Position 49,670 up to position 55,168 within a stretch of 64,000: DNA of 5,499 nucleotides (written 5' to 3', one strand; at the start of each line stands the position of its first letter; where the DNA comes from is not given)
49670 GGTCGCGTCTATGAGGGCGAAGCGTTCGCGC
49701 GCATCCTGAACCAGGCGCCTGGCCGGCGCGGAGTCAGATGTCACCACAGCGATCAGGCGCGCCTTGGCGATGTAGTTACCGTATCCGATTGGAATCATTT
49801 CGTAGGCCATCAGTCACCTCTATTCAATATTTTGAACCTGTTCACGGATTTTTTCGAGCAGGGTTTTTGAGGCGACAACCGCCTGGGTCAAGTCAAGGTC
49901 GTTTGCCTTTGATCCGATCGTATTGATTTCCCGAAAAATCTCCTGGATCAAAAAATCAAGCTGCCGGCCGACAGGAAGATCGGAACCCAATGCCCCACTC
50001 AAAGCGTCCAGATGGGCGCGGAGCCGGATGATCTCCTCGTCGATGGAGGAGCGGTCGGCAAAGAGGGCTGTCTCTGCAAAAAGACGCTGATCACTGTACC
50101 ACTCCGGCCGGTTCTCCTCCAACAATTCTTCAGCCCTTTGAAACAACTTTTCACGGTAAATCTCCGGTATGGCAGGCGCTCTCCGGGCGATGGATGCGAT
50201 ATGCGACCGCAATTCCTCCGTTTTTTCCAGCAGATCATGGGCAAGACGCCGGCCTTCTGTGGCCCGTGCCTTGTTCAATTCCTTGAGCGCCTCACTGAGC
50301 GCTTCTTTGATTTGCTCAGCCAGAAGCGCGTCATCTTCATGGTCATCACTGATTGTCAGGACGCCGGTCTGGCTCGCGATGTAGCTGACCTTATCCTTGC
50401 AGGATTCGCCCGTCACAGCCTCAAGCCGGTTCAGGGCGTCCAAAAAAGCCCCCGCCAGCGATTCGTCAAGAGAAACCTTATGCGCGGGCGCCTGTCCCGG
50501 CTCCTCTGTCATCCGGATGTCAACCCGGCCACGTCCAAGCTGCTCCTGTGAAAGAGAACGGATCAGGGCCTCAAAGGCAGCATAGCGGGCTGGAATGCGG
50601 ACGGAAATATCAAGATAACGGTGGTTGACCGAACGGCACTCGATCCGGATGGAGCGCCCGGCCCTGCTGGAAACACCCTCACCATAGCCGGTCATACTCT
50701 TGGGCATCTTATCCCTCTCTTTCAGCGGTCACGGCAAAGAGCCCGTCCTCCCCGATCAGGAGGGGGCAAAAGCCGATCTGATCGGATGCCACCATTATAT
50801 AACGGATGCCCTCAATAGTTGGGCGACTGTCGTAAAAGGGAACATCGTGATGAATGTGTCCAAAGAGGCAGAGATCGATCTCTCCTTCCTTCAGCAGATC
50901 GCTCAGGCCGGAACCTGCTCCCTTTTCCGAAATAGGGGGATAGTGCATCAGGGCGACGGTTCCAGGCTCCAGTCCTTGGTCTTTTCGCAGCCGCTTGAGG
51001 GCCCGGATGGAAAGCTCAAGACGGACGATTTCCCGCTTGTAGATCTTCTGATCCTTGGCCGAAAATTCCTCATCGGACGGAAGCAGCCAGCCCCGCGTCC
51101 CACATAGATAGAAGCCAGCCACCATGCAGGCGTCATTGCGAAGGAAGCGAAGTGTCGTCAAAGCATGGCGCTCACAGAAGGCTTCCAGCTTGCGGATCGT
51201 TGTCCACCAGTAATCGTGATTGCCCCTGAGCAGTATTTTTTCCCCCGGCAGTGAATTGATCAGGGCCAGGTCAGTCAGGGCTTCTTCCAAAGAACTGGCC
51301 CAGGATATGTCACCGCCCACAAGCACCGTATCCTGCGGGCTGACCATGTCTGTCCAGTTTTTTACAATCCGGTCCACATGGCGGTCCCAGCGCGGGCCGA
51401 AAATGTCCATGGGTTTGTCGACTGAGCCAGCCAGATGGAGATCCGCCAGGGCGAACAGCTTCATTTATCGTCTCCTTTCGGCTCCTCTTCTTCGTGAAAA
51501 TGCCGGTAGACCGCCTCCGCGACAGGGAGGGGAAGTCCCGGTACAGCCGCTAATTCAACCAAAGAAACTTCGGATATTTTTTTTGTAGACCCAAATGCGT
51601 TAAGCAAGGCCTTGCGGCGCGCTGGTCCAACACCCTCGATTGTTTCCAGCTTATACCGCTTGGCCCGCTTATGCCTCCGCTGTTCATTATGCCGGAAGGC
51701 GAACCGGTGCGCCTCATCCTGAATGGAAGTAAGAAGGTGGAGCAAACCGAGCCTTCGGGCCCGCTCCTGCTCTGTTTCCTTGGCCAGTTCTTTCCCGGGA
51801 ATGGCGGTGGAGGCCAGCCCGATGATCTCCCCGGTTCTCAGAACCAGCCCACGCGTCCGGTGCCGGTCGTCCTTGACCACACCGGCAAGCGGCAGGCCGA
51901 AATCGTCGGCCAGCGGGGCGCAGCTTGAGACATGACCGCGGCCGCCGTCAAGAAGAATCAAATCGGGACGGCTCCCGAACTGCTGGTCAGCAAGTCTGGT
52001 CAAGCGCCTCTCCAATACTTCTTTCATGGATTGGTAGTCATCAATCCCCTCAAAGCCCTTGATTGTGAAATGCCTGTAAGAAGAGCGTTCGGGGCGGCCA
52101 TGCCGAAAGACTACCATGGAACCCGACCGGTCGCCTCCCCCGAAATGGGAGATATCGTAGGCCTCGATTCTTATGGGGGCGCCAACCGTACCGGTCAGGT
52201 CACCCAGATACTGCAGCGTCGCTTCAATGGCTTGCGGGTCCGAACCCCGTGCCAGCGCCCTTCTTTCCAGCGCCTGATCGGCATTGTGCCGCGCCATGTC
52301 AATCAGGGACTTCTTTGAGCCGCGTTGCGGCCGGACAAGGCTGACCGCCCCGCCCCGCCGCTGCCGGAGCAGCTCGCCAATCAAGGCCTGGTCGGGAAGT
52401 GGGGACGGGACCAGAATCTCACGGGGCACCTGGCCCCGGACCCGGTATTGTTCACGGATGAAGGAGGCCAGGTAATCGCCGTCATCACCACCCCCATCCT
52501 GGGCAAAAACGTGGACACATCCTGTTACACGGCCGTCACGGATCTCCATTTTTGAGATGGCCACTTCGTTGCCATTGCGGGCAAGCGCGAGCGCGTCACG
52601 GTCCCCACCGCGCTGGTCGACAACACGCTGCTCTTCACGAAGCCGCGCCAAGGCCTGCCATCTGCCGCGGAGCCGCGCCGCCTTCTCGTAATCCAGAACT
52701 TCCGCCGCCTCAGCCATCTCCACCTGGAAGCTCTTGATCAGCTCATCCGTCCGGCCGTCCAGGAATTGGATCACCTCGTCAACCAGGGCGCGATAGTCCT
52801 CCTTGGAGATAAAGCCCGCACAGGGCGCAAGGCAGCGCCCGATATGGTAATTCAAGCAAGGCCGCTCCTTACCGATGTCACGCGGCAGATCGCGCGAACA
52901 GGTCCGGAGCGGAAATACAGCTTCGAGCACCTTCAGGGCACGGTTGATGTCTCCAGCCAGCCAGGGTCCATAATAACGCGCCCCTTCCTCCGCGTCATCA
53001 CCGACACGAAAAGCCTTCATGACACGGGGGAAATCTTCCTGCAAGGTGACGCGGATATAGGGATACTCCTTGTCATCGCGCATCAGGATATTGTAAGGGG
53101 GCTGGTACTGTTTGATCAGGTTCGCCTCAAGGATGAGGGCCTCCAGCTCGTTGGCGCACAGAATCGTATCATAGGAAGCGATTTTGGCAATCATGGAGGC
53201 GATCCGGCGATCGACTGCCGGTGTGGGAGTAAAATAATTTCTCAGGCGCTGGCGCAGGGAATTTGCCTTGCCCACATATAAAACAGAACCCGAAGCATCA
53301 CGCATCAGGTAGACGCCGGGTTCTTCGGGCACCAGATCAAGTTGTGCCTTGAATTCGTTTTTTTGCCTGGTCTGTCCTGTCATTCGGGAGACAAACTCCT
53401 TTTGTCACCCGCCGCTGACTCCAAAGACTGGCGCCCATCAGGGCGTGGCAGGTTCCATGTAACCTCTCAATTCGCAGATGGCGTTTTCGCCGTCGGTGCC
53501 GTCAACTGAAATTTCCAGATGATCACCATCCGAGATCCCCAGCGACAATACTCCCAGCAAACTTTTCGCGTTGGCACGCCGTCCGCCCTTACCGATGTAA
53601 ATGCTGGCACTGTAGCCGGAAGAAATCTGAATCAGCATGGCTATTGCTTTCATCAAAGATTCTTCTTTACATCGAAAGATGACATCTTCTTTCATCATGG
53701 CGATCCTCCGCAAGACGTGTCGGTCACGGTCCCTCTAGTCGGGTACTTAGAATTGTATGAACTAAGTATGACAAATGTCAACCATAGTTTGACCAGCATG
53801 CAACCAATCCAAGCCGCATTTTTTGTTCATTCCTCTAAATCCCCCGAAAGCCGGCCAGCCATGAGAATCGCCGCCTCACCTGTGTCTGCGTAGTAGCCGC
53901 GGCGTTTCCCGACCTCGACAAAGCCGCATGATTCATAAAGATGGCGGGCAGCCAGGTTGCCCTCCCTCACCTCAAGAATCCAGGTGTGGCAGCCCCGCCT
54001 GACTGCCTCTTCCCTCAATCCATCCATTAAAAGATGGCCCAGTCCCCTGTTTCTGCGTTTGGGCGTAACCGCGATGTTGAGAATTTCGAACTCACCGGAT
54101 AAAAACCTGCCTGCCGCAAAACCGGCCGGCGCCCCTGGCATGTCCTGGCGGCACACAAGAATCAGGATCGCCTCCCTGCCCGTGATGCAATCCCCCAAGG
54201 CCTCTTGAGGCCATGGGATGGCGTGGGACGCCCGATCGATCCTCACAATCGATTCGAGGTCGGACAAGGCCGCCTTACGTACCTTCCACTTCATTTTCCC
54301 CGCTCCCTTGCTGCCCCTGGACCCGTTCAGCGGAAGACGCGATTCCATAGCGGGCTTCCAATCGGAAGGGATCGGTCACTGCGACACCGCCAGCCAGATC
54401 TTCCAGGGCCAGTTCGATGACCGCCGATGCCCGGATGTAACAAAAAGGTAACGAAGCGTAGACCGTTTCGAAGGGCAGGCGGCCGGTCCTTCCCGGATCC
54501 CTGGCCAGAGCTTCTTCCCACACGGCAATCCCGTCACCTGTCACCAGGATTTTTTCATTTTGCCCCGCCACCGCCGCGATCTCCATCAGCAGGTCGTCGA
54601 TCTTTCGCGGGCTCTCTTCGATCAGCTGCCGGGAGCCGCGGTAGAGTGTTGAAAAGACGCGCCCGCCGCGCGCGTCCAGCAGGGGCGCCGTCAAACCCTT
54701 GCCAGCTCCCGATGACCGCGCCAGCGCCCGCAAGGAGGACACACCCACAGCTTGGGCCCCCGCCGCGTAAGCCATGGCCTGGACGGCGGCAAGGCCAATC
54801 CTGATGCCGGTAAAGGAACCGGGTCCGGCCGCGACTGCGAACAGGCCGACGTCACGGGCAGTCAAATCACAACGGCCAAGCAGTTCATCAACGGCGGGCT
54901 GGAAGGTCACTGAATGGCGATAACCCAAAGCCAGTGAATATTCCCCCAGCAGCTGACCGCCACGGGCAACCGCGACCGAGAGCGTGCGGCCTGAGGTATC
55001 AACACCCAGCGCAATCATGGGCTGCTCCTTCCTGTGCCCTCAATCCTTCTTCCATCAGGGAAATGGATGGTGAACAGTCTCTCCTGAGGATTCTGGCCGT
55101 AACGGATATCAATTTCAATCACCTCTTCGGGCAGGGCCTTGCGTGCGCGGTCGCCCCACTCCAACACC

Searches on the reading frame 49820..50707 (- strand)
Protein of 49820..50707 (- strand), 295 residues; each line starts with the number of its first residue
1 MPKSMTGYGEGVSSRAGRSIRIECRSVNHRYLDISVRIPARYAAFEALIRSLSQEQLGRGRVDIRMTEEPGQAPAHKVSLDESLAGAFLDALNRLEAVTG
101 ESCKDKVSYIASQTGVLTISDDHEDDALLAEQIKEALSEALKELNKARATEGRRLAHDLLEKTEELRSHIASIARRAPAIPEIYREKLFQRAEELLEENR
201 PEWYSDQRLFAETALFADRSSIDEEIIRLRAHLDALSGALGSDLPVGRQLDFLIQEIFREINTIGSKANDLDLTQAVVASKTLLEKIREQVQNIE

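Call 84: search_protein_families(library=pfam, proteins=[window:49820-50707:-], max_evalue=0.00001)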
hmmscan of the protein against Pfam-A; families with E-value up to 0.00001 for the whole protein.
window:49820-50707:- (295 aa): 2 families
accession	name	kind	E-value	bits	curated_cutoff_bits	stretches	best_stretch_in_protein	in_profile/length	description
PF08340.16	YicC-like_C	-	1.2e-40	138.8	27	1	173-295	1-120/120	Endoribonuclease YicC-like, C-terminal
PF03755.18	YicC-like_N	-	3.6e-37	128.6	25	1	3-156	2-155/156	Endoribonuclease YicC-like, N-terminal region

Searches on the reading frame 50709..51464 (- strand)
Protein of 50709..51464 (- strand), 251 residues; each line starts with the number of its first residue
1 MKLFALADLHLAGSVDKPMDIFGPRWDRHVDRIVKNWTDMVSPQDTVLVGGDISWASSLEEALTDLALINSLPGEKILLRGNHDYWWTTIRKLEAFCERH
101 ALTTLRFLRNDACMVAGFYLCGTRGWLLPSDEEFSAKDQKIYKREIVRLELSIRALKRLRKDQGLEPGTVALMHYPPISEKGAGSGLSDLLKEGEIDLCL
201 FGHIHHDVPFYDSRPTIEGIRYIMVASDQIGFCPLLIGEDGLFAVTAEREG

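Call 84: search_protein_families(library=pfam, proteins=[window:50709-51464:-], max_evalue=0.00001)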
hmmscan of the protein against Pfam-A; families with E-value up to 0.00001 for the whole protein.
window:50709-51464:- (251 aa): 1 family
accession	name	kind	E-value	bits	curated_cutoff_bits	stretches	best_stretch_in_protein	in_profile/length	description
PF00149.33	Metallophos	-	6.2e-14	53.3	21.5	1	1-206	1-190/191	Calcineurin-like phosphoesterase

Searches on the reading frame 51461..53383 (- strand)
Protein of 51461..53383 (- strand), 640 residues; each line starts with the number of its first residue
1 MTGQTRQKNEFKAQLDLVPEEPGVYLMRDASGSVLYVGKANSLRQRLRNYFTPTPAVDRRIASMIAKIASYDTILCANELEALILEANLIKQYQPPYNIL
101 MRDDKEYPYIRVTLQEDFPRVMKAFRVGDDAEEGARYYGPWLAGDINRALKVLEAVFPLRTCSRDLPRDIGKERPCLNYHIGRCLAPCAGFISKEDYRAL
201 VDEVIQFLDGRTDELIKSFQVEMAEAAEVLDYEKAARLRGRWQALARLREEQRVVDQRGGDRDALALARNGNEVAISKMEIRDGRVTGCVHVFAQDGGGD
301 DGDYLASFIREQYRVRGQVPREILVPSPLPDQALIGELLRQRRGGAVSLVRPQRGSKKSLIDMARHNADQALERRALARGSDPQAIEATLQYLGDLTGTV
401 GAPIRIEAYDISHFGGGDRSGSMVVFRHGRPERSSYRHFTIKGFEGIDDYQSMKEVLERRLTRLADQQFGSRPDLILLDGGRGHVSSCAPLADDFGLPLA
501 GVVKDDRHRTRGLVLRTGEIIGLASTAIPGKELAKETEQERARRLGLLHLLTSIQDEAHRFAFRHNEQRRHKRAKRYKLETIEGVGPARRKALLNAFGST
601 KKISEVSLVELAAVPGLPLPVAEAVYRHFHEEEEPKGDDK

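Call 84: search_protein_families(library=pfam, proteins=[window:51461-53383:-], max_evalue=0.00001)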
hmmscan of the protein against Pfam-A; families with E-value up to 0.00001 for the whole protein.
window:51461-53383:- (640 aa): 4 families
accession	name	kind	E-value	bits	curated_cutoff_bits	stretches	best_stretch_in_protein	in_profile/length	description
PF08459.17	UvrC_RNaseH_dom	-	1.7e-40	138.9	22.3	1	402-562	9-158/159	UvrC RNAse H endonuclease domain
PF22920.2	UvrC_RNaseH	-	6.5e-28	97.4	24.3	1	261-375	1-116/116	UvrC Ribonuclease H-like domain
PF01541.30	GIY-YIG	-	2.4e-08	34.6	22.6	1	22-98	2-78/78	GIY-YIG catalytic domain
PF14520.12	HHH_5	-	5.2e-07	30.5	27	1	579-626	4-52/57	Helix-hairpin-helix domain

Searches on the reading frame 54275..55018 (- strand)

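Call 84: search_protein_families(library=pfam, proteins=[window:54275-55018:-], max_evalue=0.00001)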
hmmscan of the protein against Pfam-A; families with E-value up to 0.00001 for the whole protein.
window:54275-55018:- (247 aa): 1 family
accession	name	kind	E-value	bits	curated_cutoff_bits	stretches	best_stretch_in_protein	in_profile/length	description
PF00814.31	TsaD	-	1.6e-20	74.4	24.8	1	34-144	28-148/264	tRNA N6-adenosine threonylcarbamoyltransferase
